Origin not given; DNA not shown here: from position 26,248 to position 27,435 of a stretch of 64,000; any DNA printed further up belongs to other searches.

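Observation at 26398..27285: TBP with an in-frame N-terminal winged-helix-like extension of about 95 aa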

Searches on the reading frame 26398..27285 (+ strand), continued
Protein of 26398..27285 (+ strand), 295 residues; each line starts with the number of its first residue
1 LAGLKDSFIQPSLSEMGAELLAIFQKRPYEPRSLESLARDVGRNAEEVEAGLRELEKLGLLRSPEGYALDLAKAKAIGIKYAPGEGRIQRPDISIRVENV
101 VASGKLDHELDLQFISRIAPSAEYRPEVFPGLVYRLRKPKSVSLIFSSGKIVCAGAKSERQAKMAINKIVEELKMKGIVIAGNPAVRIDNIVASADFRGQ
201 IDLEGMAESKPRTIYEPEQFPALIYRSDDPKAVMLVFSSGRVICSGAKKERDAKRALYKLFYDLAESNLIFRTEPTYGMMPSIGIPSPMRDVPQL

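Call 46: find_related_loci(query=A4, collection=genome_contigs, flank=3000)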
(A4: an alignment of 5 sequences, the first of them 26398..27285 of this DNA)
Query A4 (295 aa) in genome_contigs; peptide patterns used: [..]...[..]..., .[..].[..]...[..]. (x = any residue, [..] = any of these).
280 stretches matched a pattern; 238 encode a relative of the query (tblastn E <= 1e-3); the best 80 are kept; 80 distinct loci.
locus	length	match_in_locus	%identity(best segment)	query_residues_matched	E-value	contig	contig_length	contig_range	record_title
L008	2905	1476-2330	81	1-285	2e-147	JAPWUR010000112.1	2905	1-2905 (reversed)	MAG: Candidatus Bathyarchaeota archaeon isolate RSWS8 scaffold_8592_c1, whole genome shotgun sequence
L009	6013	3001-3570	55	90-276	1e-63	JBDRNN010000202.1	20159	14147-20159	MAG: Candidatus Bathyarchaeota archaeon isolate MEGAHIT-group-1.890 k141_1534243, whole genome shotgun sequence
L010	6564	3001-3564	56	95-275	1e-61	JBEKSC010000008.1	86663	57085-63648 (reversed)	MAG: Candidatus Bathyarchaeia archaeon isolate SPRUCE 525 SPRUCE_525_8, whole genome shotgun sequence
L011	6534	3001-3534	56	93-270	8e-62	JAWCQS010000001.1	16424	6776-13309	MAG: Candidatus Bathyarchaeia archaeon isolate JZ-2_201907_bins_171 JZ-2_201907_bins_171_scaffold_1, whole genome shotgu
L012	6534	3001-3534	59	88-275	4e-61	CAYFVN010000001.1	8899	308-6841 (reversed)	MAG TPA_asm: uncultured Candidatus Bathyarchaeia archaeon isolate ERP108616_co1_15 genome assembly, contig: k119_2096145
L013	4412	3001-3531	52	95-275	3e-61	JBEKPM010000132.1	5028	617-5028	MAG: Candidatus Bathyarchaeia archaeon isolate SPRUCE 464 SPRUCE_464_132, whole genome shotgun sequence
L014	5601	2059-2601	52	90-275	7e-60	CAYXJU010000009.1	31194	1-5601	MAG TPA_asm: uncultured Candidatus Bathyarchaeia archaeon isolate SRP098346_co1_293 genome assembly, contig: NODE_1009_l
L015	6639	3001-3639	48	86-295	6e-60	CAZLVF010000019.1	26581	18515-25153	MAG TPA_asm: uncultured Candidatus Bathyarchaeia archaeon isolate SRP231805_co2_291 genome assembly, contig: NODE_793_le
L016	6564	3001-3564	54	90-275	3e-60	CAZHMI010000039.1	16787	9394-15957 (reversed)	MAG TPA_asm: uncultured Candidatus Bathyarchaeia archaeon isolate binchicken_co274_450 genome assembly, contig: NODE_868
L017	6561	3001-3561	53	84-284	1e-59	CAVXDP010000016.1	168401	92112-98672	MAG: Candidatus Bathyarchaeota archaeon isolate MFD04408.bin.1.101 genome assembly, contig: contig_95174, whole genome s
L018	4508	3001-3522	56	92-276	2e-59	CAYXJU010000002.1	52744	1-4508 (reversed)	MAG TPA_asm: uncultured Candidatus Bathyarchaeia archaeon isolate SRP098346_co1_293 genome assembly, contig: NODE_272_le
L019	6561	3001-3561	49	87-275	2e-59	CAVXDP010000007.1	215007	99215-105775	MAG: Candidatus Bathyarchaeota archaeon isolate MFD04408.bin.1.101 genome assembly, contig: contig_35300, whole genome s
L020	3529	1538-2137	50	86-287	5e-59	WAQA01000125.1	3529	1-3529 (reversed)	MAG: Candidatus Bathyarchaeota archaeon isolate S146_99_esom k151_465702, whole genome shotgun sequence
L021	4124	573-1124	52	87-276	8e-59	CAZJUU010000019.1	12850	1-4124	MAG TPA_asm: uncultured Candidatus Bathyarchaeia archaeon isolate binchicken_co124_324 genome assembly, contig: NODE_303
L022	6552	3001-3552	49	87-275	1e-58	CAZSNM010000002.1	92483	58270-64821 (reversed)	MAG TPA_asm: uncultured Candidatus Bathyarchaeia archaeon isolate SRP104967_co1_100 genome assembly, contig: NODE_54_len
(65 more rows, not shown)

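Call 47: list_cluster_members(proteins=[P0084, P0093, P0100, P0151, P0165, P0050, P0114, P0161, P0171, P0181])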
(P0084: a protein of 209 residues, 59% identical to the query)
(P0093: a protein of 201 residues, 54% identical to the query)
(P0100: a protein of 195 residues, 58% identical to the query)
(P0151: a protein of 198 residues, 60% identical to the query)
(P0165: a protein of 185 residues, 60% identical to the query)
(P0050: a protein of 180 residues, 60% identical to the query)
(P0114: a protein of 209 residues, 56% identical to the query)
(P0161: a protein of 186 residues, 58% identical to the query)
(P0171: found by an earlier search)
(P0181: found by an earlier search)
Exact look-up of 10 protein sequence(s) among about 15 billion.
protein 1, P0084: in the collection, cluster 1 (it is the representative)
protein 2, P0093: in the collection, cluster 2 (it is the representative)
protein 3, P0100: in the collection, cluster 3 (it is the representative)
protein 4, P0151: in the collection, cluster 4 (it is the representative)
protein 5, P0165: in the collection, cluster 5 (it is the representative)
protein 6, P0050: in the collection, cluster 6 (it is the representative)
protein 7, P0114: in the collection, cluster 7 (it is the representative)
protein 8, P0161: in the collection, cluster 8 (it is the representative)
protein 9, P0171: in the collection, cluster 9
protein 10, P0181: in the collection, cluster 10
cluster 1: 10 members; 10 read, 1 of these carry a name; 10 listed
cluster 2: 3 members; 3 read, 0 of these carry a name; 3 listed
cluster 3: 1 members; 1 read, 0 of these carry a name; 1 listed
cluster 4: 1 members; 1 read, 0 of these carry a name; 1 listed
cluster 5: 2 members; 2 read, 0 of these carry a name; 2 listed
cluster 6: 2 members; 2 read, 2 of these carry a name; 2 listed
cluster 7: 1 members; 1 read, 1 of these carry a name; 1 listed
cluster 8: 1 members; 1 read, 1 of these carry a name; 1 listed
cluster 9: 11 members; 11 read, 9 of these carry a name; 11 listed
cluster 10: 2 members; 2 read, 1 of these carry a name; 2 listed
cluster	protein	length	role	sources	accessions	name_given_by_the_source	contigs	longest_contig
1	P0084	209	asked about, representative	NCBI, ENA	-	-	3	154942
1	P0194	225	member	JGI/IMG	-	transcription initiation factor TFIID TATA-box-binding protein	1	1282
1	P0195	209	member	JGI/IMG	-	-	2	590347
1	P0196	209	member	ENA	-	-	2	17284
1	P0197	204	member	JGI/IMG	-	-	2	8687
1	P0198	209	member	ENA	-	-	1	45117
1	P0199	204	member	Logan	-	-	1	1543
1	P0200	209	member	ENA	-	-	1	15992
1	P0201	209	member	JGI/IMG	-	-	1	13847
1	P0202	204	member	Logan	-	-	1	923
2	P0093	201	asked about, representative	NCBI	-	-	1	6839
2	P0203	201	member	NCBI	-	-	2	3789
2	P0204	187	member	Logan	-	-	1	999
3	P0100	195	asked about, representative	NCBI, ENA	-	-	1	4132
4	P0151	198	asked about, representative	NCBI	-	-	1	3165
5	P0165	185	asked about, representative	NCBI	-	-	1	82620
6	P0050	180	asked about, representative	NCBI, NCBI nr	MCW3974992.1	MAG: TATA-box-binding protein [Candidatus Bathyarchaeota archaeon] | TATA-box-binding protein [Candidatus Bathyarchaeota archaeon]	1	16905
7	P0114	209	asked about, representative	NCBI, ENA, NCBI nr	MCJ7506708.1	TATA-box-binding protein [Candidatus Bathyarchaeota archaeon]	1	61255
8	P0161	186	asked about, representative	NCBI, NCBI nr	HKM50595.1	MAG TPA: TATA-box-binding protein [Candidatus Bathyarchaeia archaeon] | TATA-box-binding protein [Candidatus Bathyarchaeia archaeon]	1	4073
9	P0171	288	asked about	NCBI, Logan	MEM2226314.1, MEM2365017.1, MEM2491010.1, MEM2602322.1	MAG: TATA-box-binding protein [Candidatus Bathyarchaeia archaeon]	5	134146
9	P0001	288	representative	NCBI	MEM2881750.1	MAG: TATA-box-binding protein [Candidatus Bathyarchaeia archaeon]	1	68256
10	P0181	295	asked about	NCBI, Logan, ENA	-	-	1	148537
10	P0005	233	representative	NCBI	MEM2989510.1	MAG: TATA-box-binding protein, partial [Candidatus Bathyarchaeia archaeon]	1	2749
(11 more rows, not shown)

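Call 58: find_encoding_contigs(protein=P0181, flank=3000, max_places=3)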
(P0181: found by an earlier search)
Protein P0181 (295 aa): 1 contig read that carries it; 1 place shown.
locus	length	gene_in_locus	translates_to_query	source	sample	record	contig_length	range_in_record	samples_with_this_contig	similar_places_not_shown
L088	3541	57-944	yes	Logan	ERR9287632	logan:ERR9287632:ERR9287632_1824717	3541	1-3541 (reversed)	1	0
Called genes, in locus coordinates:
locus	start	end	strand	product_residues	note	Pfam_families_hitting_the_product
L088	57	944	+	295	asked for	PF25212:HVO_A0114 (faint), PF00352:TBP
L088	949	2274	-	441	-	PF25145:NfeD1b_N, PF24961:NfeD_membrane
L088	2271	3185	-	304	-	PF01145:Band_7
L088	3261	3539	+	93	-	?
